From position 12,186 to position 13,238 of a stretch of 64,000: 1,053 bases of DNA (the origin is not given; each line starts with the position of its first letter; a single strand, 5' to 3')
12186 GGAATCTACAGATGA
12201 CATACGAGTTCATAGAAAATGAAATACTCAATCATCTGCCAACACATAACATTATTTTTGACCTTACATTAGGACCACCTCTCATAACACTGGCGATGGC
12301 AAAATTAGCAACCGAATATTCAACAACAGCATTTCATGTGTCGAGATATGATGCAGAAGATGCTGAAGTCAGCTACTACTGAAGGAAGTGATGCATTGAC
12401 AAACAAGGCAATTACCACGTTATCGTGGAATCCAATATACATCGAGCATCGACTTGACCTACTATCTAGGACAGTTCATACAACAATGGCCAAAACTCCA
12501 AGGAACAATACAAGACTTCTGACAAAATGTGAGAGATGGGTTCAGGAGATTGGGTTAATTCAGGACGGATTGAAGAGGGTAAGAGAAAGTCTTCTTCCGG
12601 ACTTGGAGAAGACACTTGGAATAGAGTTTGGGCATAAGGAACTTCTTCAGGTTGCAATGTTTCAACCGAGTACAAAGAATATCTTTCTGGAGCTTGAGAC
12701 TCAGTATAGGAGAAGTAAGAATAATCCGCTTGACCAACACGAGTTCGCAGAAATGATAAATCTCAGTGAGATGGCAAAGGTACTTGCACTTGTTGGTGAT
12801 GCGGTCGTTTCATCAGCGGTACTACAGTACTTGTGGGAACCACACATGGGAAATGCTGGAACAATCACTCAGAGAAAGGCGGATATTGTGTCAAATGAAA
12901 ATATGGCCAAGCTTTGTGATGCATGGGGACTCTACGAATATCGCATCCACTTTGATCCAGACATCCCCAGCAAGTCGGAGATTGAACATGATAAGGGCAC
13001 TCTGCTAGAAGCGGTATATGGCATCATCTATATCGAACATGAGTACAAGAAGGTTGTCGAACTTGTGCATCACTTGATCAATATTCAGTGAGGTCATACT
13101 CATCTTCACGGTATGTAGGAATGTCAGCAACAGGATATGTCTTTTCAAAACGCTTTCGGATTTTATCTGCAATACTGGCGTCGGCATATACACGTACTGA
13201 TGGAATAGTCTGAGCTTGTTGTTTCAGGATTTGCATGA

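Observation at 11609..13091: wHTH + CARF-like sensor protein followed by a Mini-III-type RNase III domain protein, an RNase class rare in archaea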

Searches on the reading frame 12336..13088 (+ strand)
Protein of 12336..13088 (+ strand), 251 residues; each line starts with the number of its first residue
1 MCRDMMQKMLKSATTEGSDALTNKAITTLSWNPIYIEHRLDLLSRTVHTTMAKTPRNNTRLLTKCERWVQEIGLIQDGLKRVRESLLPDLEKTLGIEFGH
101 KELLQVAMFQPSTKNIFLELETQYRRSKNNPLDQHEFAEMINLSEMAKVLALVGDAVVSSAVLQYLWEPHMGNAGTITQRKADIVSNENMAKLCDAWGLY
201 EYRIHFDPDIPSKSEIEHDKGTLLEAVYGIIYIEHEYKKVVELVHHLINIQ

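Call 3: search_protein_families(library=pfam, proteins=[window:12336-13088:+, window:12486-13088:+], max_evalue=1)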
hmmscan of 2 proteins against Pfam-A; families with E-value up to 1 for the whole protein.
window:12336-13088:+ (251 aa): 4 families
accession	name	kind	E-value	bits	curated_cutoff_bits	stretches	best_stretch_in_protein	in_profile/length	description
PF00636.31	Ribonuclease_3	-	1e-12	49.2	27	1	149-234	2-100/102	Ribonuclease III domain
PF14622.11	Ribonucleas_3_3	-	2.8e-07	31.2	35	1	148-248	23-124/128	Ribonuclease-III-like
PF09130.16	DUF1932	-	0.011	16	25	1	40-80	11-51/70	Domain of unknown function (DUF1932)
PF15816.10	TMEM82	-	0.028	13.8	27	1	101-165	32-96/311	Transmembrane protein 82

window:12486-13088:+ (201 aa): 3 families
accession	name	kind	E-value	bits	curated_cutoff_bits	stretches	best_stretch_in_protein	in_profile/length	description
PF00636.31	Ribonuclease_3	-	1.8e-12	48.4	27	1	99-184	2-100/102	Ribonuclease III domain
PF14622.11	Ribonucleas_3_3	-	2e-07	31.7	35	1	98-198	23-124/128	Ribonuclease-III-like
PF15816.10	TMEM82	-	0.019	14.4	27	1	51-115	32-96/311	Transmembrane protein 82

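Call 4: search_protein_families(library=ncbifam, proteins=[window:12336-13088:+], max_evalue=1)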
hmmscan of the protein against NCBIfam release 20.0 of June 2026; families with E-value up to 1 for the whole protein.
window:12336-13088:+ (251 aa): 1 family
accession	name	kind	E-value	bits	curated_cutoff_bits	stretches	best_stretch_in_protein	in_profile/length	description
TIGR02191.1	RNaseIII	equivalog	1.4e-10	41.1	166.25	1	150-248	37-137/219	ribonuclease III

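Call 5: search_solved_structures(query=window:12336-13088:+, max_evalue=1, show_alignments=4)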
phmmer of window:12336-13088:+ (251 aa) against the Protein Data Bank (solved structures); distinct sequences matched with E-value up to 1: 14.
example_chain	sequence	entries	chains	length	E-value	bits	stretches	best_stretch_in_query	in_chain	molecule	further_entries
6v5b_A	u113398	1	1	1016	1.2e-09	41.1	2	150-245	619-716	Ribonuclease 3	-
9asm_A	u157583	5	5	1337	3.5e-09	39.7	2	150-245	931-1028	Isoform 4 of Drosha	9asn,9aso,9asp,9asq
6lxd_A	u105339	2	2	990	6.4e-09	38.8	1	150-245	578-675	Ribonuclease 3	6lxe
6v5c_A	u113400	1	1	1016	7.1e-09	38.6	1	150-245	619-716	Ribonuclease 3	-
5b16_A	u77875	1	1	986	7.2e-09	38.6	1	150-245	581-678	Ribonuclease 3,DROSHA,Ribonuclease 3,DROSHA,Ribonuclease 3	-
7w0f_A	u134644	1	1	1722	0.0043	19.7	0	124-191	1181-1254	Dicer-2, isoform A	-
7v6b_A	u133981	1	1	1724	0.0043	19.7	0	124-191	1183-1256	Dicer-2, isoform A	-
7v6c_A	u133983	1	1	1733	0.0044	19.7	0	124-191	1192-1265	Dicer-2, isoform A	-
3o2r_A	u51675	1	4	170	0.037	16.6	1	139-238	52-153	Ribonuclease III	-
8dfv_A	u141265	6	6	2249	0.32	13.6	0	143-210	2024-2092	Endoribonuclease Dcr-1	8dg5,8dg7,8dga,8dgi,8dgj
2eb1_A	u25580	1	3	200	0.46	13.1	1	143-208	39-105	Endoribonuclease Dicer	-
3c4b_A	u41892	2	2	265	0.79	12.3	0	144-208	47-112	Endoribonuclease Dicer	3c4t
7r97_A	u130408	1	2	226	0.93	12.1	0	89-112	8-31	Ribonuclease 3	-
3qqq_A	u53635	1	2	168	0.99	12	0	95-173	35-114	Non-symbiotic hemoglobin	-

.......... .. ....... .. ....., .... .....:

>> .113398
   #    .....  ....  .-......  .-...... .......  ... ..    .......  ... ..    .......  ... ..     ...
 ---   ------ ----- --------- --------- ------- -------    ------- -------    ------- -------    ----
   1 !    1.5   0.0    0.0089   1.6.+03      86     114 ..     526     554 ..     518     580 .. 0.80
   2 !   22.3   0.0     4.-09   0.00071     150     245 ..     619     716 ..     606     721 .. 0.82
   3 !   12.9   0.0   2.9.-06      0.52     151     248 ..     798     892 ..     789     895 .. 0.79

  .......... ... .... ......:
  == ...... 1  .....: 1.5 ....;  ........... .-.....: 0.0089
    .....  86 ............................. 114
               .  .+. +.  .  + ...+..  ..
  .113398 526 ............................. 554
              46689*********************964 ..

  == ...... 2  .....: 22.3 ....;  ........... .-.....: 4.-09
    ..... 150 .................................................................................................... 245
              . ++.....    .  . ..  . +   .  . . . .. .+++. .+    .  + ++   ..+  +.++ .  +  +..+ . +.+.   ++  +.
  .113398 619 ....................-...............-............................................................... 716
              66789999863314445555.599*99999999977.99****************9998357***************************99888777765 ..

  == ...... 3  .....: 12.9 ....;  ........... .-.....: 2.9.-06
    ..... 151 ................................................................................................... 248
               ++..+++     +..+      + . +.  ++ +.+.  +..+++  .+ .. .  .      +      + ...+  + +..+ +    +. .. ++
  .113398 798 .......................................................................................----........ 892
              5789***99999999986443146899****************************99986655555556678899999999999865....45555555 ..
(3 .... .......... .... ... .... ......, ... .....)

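Call 7: find_homologous_proteins(query=window:12336-13088:+, max_evalue=0.001)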
Query window:12336-13088:+ (251 aa): 229 proteins with E <= 0.001 among 531 candidates; the best 120 are listed.
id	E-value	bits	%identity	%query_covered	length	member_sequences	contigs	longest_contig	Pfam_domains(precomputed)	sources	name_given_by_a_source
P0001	2.5e-158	543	100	97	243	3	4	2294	PF00636.32,PF14622.12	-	-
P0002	1.5e-131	455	83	98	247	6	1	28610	PF00636.32,PF14622.12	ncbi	ncbi:MAG: ribonuclease III domain-containing protein [Promethearchaeota archaeon]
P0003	2.5e-121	422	74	100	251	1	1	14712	PF00636.32,PF14622.12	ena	-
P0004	2.9e-118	412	73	100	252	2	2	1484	PF00636.32,PF14622.12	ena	-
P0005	6.9e-118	410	75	97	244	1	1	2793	PF00636.32,PF14622.12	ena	-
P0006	5.5e-117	407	73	98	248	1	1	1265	PF00636.32,PF14622.12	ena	-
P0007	1.3e-116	406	74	98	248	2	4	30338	PF00636.32,PF14622.12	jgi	jgi:dsRNA-specific ribonuclease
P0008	2.1e-116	405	75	97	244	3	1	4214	PF00636.32,PF14622.12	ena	-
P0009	3.0e-116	405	75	97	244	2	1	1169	PF00636.32,PF14622.12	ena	-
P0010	4.8e-116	404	72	98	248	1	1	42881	PF00636.32,PF14622.12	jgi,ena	-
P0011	1.1e-115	403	74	97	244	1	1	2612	PF00636.32,PF14622.12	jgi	-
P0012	3.4e-115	401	78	96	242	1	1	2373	PF00636.32,PF14622.12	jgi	jgi:ribonuclease-3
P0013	1.0e-114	400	74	97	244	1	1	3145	PF00636.32,PF14622.12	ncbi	-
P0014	1.3e-114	400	72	98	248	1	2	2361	PF00636.32,PF14622.12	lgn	-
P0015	4.3e-114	398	71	98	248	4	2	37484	PF00636.32,PF14622.12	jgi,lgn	jgi:ribonuclease-3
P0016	2.7e-113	395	75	96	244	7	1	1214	PF00636.32,PF14622.12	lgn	-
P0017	1.2e-112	393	73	98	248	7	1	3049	PF00636.32,PF14622.12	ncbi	-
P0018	2.0e-112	392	77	90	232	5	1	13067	PF00636.32,PF14622.12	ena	-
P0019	2.9e-112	392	73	97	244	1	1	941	PF00636.32,PF14622.12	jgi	jgi:dsRNA-specific ribonuclease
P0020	3.6e-112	392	76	92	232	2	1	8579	PF00636.32,PF14622.12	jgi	jgi:ribonuclease-3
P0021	4.9e-112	391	72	97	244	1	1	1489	PF00636.32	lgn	-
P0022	2.8e-111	389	74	90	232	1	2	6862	PF00636.32,PF14622.12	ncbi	ncbi:MAG: ribonuclease III domain-containing protein [Promethearchaeota archaeon]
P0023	2.0e-110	386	73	97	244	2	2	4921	PF00636.32,PF14622.12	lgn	-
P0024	2.0e-110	386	72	100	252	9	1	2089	PF00636.32,PF14622.12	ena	-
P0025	3.0e-110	385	73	97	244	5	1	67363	PF00636.32,PF14622.12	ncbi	ncbi:MAG: ribonuclease III domain-containing protein [Candidatus Thorarchaeota archaeon]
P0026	3.3e-110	385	71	98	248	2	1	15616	PF00636.32,PF14622.12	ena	-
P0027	1.4e-109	383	74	90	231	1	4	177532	PF00636.32,PF14622.12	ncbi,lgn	ncbi:MAG: ribonuclease III domain-containing protein [Candidatus Thorarchaeota archaeon]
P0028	1.8e-109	383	75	89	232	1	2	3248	PF00636.32,PF14622.12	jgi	jgi:ribonuclease-3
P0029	2.9e-108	379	70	98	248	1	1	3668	PF00636.32,PF14622.12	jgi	jgi:ribonuclease-3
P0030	7.6e-108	377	69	100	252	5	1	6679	PF00636.32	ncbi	-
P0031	1.5e-107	376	71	98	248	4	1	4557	PF00636.32,PF14622.12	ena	-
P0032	2.8e-107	376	72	97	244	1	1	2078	PF00636.32,PF14622.12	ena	-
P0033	9.5e-107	374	70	98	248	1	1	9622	PF00636.32,PF14622.12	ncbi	-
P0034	1.3e-106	373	75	89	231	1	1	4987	PF00636.32,PF14622.12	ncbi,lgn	ncbi:MAG: ribonuclease III domain-containing protein [Candidatus Thorarchaeota archaeon]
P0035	1.6e-106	373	75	89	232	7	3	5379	PF00636.32,PF14622.12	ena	-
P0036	3.0e-106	372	70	97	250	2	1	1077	PF00636.32,PF14622.12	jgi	jgi:dsRNA-specific ribonuclease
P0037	3.6e-106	372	72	91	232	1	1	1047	PF00636.32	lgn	-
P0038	1.7e-105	370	68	98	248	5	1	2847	PF00636.32,PF14622.12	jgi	jgi:dsRNA-specific ribonuclease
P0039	2.1e-105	369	70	98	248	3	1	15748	PF00636.32,PF14622.12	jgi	jgi:ribonuclease-3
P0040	8.4e-105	367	67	98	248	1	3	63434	PF00636.32,PF14622.12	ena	-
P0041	9.0e-105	367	71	96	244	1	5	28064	PF00636.32,PF14622.12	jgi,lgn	jgi:dsRNA-specific ribonuclease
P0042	9.3e-105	367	68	98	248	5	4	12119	PF00636.32,PF14622.12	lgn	-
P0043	1.3e-104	367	74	90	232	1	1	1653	PF00636.32,PF14622.12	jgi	jgi:ribonuclease-3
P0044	2.3e-104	366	67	97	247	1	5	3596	PF00636.32,PF14622.12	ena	-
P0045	4.6e-104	365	68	98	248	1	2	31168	PF00636.32,PF14622.12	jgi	jgi:dsRNA-specific ribonuclease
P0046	8.7e-104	364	66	98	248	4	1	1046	PF00636.32,PF14622.12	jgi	jgi:dsRNA-specific ribonuclease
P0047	9.1e-104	364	67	97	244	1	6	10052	PF00636.32,PF14622.12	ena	-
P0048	1.2e-103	364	68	98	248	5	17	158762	PF00636.32,PF14622.12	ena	-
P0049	1.6e-103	363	67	97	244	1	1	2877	PF00636.32,PF14622.12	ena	-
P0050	4.6e-103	362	76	84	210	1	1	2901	PF00636.32,PF14622.12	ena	-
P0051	7.9e-103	361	70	100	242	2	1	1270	PF00636.32,PF14622.12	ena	-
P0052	1.0e-102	361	67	97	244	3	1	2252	PF00636.32,PF14622.12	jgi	-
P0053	1.6e-102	360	70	89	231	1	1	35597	PF00636.32,PF14622.12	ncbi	ncbi:MAG: ribonuclease III domain-containing protein [Promethearchaeota archaeon]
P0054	2.6e-102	359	72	89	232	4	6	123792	PF00636.32,PF14622.12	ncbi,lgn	-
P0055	2.9e-102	359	72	90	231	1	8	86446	PF00636.32,PF14622.12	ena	-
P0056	3.2e-102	359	67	96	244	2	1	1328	PF00636.32,PF14622.12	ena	-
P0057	6.5e-102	358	72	89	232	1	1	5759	PF00636.32,PF14622.12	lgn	-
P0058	7.4e-102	358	65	98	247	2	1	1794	PF00636.32,PF14622.12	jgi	jgi:dsRNA-specific ribonuclease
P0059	7.4e-102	358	70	91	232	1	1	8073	PF00636.32,PF14622.12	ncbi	ncbi:MAG: ribonuclease III domain-containing protein [Candidatus Thorarchaeota archaeon]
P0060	4.7e-101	355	71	89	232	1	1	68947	PF00636.32,PF14622.12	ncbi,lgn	ncbi:MAG: ribonuclease III domain-containing protein [Candidatus Sifarchaeia archaeon]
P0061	5.3e-101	355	66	97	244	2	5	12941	PF00636.32,PF14622.12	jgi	jgi:dsRNA-specific ribonuclease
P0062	7.0e-100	351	67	97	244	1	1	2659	PF00636.32,PF14622.12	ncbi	-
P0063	1.1e-99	351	77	82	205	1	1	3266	PF00636.32,PF14622.12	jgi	jgi:ribonuclease-3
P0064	1.2e-99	351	63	100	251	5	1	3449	PF00636.32,PF14622.12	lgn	-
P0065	1.5e-99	350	64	96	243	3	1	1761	PF00636.32,PF14622.12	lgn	-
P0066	2.0e-99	350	69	90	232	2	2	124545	PF00636.32,PF14622.12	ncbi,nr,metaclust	ncbi:MAG: hypothetical protein AM326_06370 [Candidatus Thorarchaeota archaeon SMTZ-45]|nr:MAG: hypot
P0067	7.2e-99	348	70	90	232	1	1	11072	PF00636.32,PF14622.12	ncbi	-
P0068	1.4e-98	347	66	96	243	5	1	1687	PF00636.32,PF14622.12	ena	-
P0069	6.2e-98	345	67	91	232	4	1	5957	PF00636.32,PF14622.12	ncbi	ncbi:MAG: ribonuclease III domain-containing protein [Candidatus Thorarchaeota archaeon]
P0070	1.4e-97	344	69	91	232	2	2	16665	PF00636.32,PF14622.12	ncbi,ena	-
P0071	2.9e-97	343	66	94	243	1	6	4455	PF00636.32,PF14622.12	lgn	-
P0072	6.0e-97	342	65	96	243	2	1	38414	PF00636.32,PF14622.12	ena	-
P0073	7.9e-97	341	65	92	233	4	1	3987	PF00636.32,PF14622.12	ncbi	-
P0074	8.0e-97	341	64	96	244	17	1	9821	PF00636.32,PF14622.12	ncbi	-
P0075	6.2e-96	338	65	92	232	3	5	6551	PF00636.32,PF14622.12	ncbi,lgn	-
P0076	7.2e-96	338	69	88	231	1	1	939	PF00636.32,PF14622.12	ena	-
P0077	9.0e-96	338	65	96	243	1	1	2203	PF00636.32,PF14622.12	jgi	jgi:ribonuclease-3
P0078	1.1e-95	338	68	89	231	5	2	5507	PF00636.32,PF14622.12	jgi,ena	-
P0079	2.2e-95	337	69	88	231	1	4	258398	PF00636.32,PF14622.12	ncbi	ncbi:MAG: ribonuclease III domain-containing protein [Candidatus Thorarchaeota archaeon]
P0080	2.5e-95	336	67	89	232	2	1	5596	PF00636.32,PF14622.12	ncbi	ncbi:MAG: ribonuclease III domain-containing protein [Candidatus Thorarchaeota archaeon]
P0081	7.1e-95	335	68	88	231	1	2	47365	PF00636.32,PF14622.12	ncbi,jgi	ncbi:MAG: ribonuclease III domain-containing protein [Candidatus Thorarchaeota archaeon]|jgi:ribonuc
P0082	7.2e-95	335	63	96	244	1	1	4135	PF00636.32,PF14622.12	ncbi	-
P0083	7.8e-95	335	68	88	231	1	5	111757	PF00636.32,PF14622.12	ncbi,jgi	ncbi:MAG: ribonuclease III domain-containing protein [Candidatus Thorarchaeota archaeon]|jgi:ribonuc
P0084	1.5e-90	321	67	84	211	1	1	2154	PF00636.32,PF14622.12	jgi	jgi:ribonuclease-3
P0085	1.6e-89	317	76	76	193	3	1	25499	PF00636.32,PF14622.12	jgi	jgi:ribonuclease-3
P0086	4.7e-87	309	66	84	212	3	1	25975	PF00636.32,PF14622.12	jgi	jgi:ribonuclease-3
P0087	6.8e-80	286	57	88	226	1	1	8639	PF00636.32,PF14622.12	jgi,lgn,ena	-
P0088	1.0e-78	282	73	71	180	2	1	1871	PF00636.32,PF14622.12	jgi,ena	-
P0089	1.2e-78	282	60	91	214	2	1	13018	PF00636.32,PF14622.12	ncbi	ncbi:MAG: ribonuclease III domain-containing protein [Candidatus Thorarchaeota archaeon]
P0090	1.2e-78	282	55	88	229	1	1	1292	PF00636.32,PF14622.12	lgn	-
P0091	2.8e-78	281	75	69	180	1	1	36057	PF00636.32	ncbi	ncbi:MAG: ribonuclease III domain-containing protein, partial [Candidatus Thorarchaeota archaeon]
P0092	6.3e-78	279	55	90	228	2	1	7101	PF00636.32,PF14622.12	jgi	jgi:ribonuclease-3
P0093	7.8e-78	279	55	91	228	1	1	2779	PF00636.32,PF14622.12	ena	-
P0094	4.4e-77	277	54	89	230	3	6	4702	PF00636.32,PF14622.12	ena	-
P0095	5.4e-77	276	51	97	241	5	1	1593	PF00636.32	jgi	jgi:dsRNA-specific ribonuclease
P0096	1.4e-76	275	56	88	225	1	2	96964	PF00636.32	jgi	-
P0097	1.5e-76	275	56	88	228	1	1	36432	PF00636.32,PF14622.12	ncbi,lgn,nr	ncbi:hypothetical protein EU527_07360 [Candidatus Thorarchaeota archaeon]|nr:MAG: hypothetical prote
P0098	2.0e-75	271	54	89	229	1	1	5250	PF00636.32,PF14622.12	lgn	-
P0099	3.6e-75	270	56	85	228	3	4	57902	PF00636.32,PF14622.12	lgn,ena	-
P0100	6.6e-75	270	52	96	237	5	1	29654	PF00636.32,PF14622.12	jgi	jgi:dsRNA-specific ribonuclease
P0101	2.8e-74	268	54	88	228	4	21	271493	PF00636.32,PF14622.12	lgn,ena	-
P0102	2.8e-74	268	53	88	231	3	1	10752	PF00636.32,PF14622.12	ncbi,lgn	-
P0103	3.0e-74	267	55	88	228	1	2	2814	PF00636.32,PF14622.12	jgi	-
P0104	3.1e-74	267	55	88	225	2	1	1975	PF00636.32,PF14622.12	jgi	jgi:dsRNA-specific ribonuclease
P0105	5.6e-74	267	52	88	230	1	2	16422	PF00636.32,PF14622.12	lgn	-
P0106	8.6e-74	266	54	88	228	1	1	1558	PF00636.32,PF14622.12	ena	-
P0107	1.1e-73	266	76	64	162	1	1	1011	PF00636.32,PF14622.12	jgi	jgi:dsRNA-specific ribonuclease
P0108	1.3e-73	265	53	88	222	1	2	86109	PF00636.32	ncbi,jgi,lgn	-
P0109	1.9e-73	265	53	88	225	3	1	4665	PF00636.32,PF14622.12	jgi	jgi:ribonuclease-3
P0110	7.2e-73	263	54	87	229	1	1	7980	PF00636.32,PF14622.12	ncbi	ncbi:MAG: ribonuclease III domain-containing protein [Candidatus Hodarchaeota archaeon]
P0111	2.2e-72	261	54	86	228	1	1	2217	PF00636.32,PF14622.12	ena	-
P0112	2.3e-72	261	53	88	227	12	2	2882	PF00636.32,PF14622.12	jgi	jgi:dsRNA-specific ribonuclease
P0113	4.0e-72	260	56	87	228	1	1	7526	PF00636.32,PF14622.12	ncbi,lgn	ncbi:MAG: ribonuclease III domain-containing protein [Promethearchaeota archaeon]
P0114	4.2e-72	260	52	88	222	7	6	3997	PF00636.32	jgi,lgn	-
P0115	6.0e-72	260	56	87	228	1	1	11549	PF00636.32,PF14622.12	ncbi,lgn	ncbi:MAG: ribonuclease III domain-containing protein [Promethearchaeota archaeon]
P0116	1.8e-71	258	53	87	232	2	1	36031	PF00636.32,PF14622.12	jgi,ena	-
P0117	1.8e-71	258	52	88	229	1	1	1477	PF00636.32,PF14622.12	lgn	-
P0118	2.0e-71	258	55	87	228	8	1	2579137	PF00636.32,PF14622.12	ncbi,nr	ncbi:MAG: hypothetical protein JSW05_00100 [Candidatus Thorarchaeota archaeon]|nr:MAG: hypothetical 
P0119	2.7e-71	258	54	87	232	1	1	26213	PF00636.32,PF14622.12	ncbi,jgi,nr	ncbi:MAG: hypothetical protein C4K49_02430 [Candidatus Thorarchaeota archaeon]|nr:MAG: hypothetical 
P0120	3.5e-71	257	53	88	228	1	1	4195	PF00636.32,PF14622.12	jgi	jgi:ribonuclease-3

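Call 19: find_encoding_contigs(protein=P0101, flank=8000, max_places=3)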
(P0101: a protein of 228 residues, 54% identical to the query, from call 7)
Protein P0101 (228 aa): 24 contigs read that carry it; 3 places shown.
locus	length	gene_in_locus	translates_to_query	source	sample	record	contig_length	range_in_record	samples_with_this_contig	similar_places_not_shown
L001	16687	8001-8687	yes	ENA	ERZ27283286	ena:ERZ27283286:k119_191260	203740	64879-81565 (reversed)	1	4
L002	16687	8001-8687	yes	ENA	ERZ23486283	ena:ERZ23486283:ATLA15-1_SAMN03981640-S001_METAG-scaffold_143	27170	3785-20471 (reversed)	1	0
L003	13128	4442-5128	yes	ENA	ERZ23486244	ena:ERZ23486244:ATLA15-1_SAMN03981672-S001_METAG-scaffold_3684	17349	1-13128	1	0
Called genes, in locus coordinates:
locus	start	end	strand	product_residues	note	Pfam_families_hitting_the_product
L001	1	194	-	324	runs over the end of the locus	PF02518:HATPase_c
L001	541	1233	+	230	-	-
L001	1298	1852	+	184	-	-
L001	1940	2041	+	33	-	-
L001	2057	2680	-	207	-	-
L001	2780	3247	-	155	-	-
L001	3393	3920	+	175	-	-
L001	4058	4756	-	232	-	-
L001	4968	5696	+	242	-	PF14512:TM1586_NiRdase (faint), PF00881:Nitroreductase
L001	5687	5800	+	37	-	-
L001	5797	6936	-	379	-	PF00022:Actin, PF06723:MreB_Mbl (weak)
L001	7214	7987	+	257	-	-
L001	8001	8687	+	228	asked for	PF14622:Ribonucleas_3_3 (weak), PF00636:Ribonuclease_3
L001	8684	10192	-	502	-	PF01966:HD (weak), PF19276:HD_assoc_2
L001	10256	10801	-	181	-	-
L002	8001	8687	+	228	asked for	PF14622:Ribonucleas_3_3 (weak), PF00636:Ribonuclease_3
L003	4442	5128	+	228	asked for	PF14622:Ribonucleas_3_3 (weak), PF00636:Ribonuclease_3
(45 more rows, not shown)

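Call 20: find_encoding_contigs(protein=P0118, flank=8000, max_places=2)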
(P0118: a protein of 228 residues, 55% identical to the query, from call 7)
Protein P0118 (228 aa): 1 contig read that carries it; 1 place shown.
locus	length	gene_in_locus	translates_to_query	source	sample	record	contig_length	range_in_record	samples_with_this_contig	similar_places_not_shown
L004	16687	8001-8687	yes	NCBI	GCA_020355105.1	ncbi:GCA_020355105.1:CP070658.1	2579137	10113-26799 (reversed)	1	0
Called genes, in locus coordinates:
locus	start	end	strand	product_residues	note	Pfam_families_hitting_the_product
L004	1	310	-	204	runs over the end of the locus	PF00144:Beta-lactamase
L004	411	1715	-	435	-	-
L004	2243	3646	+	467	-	PF13458:Peripla_BP_6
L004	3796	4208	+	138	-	PF02653:BPD_transp_2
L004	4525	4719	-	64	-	-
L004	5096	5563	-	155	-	-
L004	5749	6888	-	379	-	PF00022:Actin, PF06723:MreB_Mbl (weak)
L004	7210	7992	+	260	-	-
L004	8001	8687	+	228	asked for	PF14622:Ribonucleas_3_3, PF00636:Ribonuclease_3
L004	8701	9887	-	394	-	PF19276:HD_assoc_2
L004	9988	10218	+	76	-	PF01025:GrpE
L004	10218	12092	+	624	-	PF00012:HSP70, PF06723:MreB_Mbl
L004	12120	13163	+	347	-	PF00226:DnaJ, PF01556:DnaJ_C, PF00684:DnaJ_CXXCXGXG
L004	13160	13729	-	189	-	PF02887:PK_C (weak)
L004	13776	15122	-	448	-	PF01306:LacY_symp (faint), PF07690:MFS_1, PF12832:MFS_1_like, PF00083:Sugar_tr (weak), PF07690:MFS_1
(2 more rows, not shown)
